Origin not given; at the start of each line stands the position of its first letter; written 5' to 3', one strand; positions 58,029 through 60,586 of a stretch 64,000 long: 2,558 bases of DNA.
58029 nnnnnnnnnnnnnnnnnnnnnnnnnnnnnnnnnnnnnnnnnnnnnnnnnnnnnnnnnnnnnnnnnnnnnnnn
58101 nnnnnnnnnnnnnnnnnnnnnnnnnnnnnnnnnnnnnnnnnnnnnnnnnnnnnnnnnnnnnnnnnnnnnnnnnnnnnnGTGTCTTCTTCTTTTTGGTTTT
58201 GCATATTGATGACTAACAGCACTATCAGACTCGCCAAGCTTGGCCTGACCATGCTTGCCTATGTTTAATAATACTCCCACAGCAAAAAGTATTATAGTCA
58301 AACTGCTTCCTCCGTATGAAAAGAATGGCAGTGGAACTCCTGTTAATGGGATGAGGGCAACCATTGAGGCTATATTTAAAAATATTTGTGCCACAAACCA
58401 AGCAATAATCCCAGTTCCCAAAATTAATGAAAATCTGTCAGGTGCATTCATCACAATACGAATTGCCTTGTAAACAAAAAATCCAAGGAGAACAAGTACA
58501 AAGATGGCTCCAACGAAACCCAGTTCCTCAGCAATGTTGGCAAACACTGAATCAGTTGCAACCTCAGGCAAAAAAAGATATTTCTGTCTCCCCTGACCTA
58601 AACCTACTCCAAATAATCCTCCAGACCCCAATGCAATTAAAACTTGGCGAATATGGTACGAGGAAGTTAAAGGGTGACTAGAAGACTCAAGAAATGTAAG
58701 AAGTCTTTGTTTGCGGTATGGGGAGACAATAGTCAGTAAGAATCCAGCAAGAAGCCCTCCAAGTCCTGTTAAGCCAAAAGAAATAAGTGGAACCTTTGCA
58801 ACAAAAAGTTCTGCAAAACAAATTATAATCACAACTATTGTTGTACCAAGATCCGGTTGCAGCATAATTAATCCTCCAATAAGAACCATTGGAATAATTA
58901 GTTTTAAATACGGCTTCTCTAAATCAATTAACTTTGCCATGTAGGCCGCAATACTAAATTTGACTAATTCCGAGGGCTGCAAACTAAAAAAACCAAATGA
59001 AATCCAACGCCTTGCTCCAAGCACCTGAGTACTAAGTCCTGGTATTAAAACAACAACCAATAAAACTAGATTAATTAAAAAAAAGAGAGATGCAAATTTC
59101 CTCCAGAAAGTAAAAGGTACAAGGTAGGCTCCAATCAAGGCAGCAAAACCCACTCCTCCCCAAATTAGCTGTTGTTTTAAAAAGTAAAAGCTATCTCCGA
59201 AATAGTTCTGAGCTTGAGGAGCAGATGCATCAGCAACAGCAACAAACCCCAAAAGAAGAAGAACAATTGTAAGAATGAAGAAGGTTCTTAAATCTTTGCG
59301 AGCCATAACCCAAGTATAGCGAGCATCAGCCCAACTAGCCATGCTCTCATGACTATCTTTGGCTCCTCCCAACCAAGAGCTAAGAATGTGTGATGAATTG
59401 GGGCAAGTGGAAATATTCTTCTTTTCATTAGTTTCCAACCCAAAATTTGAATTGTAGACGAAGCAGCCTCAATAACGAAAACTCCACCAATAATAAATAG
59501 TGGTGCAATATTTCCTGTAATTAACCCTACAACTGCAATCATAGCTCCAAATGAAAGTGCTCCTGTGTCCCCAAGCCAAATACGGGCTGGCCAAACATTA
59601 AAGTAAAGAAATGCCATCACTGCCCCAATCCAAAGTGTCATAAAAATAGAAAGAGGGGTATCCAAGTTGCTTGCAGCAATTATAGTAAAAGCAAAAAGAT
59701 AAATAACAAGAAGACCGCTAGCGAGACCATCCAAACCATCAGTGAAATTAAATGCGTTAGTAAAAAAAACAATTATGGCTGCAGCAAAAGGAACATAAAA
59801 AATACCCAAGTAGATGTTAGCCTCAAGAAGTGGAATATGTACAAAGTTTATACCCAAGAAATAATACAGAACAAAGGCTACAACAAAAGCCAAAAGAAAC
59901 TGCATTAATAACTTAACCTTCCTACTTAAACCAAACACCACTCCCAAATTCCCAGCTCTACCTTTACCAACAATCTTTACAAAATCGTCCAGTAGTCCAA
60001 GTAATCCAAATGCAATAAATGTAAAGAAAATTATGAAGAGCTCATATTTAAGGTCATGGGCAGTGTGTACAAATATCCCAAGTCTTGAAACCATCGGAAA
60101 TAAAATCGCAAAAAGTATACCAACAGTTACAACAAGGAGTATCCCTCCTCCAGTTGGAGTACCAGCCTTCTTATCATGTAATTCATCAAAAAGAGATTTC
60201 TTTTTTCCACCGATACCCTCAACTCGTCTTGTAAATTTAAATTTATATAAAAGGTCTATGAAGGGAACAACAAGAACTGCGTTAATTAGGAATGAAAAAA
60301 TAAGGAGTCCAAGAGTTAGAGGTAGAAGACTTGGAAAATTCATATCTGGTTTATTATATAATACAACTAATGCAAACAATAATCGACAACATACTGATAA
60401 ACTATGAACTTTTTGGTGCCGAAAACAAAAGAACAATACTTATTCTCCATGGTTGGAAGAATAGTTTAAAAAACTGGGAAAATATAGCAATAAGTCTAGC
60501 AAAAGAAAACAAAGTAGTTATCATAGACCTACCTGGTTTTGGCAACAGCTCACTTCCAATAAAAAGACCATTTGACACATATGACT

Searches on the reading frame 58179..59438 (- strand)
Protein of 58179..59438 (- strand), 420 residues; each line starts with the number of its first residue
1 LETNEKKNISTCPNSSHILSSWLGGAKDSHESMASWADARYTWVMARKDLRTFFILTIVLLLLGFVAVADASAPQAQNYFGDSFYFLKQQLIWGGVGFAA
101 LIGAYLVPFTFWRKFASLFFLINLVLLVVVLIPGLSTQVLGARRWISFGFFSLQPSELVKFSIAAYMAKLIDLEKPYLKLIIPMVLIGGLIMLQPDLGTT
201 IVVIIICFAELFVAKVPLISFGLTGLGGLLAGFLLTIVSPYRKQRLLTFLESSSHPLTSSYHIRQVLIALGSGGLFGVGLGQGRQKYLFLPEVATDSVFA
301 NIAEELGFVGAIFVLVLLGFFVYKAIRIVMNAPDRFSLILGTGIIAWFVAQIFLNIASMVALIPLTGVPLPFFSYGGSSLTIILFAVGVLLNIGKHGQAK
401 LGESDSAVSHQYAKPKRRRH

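Call 26: search_protein_families(library=pfam, proteins=[window:58179-59438:-], max_evalue=0.001)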
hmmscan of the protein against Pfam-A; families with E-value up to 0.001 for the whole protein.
window:58179-59438:- (420 aa): 1 family
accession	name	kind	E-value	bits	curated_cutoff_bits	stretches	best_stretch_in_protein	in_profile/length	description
PF01098.24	FTSW_RODA_SPOVE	-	3.6e-94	316.1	26.4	1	53-396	4-353/356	Cell cycle protein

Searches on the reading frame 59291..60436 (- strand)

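Call 26: search_protein_families(library=pfam, proteins=[window:59291-60436:-], max_evalue=0.001)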
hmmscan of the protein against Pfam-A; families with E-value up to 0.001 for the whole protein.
window:59291-60436:- (382 aa): 1 family
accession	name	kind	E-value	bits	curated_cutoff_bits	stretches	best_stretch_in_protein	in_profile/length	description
PF00953.26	Glycos_transf_4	-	9.4e-31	107.4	27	1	134-306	2-158/160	Glycosyl transferase family 4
